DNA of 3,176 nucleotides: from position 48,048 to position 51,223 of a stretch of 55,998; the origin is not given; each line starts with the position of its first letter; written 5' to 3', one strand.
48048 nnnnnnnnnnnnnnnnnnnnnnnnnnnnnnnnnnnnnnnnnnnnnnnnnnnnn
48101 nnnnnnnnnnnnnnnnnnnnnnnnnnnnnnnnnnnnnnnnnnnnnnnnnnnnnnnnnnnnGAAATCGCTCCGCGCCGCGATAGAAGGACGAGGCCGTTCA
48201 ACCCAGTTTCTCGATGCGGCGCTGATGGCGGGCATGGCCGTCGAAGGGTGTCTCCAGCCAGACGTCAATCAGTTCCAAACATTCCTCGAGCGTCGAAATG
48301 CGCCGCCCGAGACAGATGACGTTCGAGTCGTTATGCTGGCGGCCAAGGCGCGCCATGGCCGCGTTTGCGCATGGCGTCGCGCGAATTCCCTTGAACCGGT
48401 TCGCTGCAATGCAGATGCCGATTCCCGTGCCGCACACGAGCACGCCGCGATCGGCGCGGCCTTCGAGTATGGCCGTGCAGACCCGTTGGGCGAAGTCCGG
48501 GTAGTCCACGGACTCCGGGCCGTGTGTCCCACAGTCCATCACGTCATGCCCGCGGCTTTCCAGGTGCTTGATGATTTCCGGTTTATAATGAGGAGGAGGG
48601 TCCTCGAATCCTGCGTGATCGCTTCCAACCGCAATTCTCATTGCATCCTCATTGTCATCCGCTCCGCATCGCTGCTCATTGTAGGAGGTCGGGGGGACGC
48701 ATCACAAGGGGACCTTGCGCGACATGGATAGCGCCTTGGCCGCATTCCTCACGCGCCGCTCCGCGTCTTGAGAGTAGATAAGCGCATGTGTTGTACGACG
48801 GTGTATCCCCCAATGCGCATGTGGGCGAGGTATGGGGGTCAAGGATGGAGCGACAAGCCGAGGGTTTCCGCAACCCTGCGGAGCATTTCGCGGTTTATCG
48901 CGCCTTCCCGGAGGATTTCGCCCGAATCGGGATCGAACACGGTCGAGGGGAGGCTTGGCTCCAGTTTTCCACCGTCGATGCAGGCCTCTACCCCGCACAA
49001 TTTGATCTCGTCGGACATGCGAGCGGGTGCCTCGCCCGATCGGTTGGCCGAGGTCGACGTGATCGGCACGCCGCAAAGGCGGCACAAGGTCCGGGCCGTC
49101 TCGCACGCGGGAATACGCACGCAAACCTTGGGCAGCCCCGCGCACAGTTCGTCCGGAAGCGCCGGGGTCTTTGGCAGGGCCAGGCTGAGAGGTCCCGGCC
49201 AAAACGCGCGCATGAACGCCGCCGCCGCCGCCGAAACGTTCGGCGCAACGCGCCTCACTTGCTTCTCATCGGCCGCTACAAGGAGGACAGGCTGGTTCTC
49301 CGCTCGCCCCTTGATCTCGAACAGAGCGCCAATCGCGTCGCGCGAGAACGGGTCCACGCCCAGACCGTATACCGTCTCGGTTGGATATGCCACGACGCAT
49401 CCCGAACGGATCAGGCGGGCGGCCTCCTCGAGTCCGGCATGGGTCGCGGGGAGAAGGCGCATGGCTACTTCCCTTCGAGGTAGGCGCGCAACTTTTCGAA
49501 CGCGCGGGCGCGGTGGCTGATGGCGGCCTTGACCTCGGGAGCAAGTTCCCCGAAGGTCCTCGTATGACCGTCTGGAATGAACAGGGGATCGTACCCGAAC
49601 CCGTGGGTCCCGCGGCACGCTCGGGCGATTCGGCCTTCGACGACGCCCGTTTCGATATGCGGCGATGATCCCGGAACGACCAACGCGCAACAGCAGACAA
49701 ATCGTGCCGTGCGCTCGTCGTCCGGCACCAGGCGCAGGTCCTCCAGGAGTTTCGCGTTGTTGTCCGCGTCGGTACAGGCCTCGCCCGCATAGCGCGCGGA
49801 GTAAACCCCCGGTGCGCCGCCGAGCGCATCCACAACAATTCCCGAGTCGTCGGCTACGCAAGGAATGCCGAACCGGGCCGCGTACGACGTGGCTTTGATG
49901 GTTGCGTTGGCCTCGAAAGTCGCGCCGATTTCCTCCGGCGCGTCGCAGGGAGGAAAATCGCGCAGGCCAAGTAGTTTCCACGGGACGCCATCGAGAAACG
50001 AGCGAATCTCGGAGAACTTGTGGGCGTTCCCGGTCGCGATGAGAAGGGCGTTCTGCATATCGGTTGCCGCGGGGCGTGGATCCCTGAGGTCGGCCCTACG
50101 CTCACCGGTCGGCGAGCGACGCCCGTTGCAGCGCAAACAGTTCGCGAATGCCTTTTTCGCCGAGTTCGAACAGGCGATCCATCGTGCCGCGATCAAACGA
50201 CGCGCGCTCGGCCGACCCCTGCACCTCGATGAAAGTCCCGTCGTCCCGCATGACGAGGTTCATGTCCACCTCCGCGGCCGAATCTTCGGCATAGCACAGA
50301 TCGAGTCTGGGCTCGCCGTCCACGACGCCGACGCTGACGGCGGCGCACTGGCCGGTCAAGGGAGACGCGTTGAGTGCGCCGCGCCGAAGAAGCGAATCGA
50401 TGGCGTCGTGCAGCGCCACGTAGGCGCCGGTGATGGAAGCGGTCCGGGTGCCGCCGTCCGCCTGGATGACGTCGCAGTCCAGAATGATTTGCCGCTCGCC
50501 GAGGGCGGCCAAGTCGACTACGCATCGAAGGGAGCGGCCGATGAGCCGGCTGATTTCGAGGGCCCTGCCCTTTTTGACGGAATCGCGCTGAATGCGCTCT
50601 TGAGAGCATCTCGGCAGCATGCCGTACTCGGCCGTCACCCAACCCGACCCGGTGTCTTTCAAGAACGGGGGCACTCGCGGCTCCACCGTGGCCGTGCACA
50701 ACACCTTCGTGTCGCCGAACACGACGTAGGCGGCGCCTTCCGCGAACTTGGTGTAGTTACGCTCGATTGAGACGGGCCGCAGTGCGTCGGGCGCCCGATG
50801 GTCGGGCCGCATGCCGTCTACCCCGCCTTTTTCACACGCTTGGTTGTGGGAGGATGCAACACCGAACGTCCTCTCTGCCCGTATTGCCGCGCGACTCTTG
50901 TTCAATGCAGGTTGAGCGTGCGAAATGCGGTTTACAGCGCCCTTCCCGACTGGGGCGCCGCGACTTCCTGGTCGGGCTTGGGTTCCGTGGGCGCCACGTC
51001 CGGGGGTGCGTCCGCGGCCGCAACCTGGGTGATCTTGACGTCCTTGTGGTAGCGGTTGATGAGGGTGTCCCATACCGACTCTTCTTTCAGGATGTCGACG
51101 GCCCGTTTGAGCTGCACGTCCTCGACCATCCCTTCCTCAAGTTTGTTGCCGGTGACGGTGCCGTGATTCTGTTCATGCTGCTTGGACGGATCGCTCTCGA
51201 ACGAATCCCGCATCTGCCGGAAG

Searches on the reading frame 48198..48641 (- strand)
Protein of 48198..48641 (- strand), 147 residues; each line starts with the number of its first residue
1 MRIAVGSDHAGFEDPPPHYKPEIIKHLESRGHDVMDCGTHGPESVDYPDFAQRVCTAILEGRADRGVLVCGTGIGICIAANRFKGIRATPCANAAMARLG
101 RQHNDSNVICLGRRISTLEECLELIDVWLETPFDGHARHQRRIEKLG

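Call 42: search_protein_families(library=pfam, proteins=[window:48198-48641:-], max_evalue=0.001)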
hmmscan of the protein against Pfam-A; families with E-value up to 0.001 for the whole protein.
window:48198-48641:- (147 aa): 1 family
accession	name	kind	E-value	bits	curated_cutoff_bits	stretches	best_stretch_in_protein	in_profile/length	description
PF02502.23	LacAB_rpiB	-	5e-53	179.2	24.7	1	3-146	1-138/138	Ribose/Galactose Isomerase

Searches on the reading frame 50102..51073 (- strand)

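Call 42: search_protein_families(library=pfam, proteins=[window:50102-51073:-], max_evalue=0.001)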
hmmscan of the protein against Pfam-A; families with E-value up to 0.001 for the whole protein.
window:50102-51073:- (323 aa): 2 families
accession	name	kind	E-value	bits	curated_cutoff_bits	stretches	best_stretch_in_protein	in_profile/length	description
PF01138.27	RNase_PH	-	1e-27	97.6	25.5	1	98-224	2-127/130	3' exoribonuclease family, domain 1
PF03725.20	RNase_PH_C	-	2.9e-10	40.4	20.8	1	244-308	4-67/67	3' exoribonuclease family, domain 2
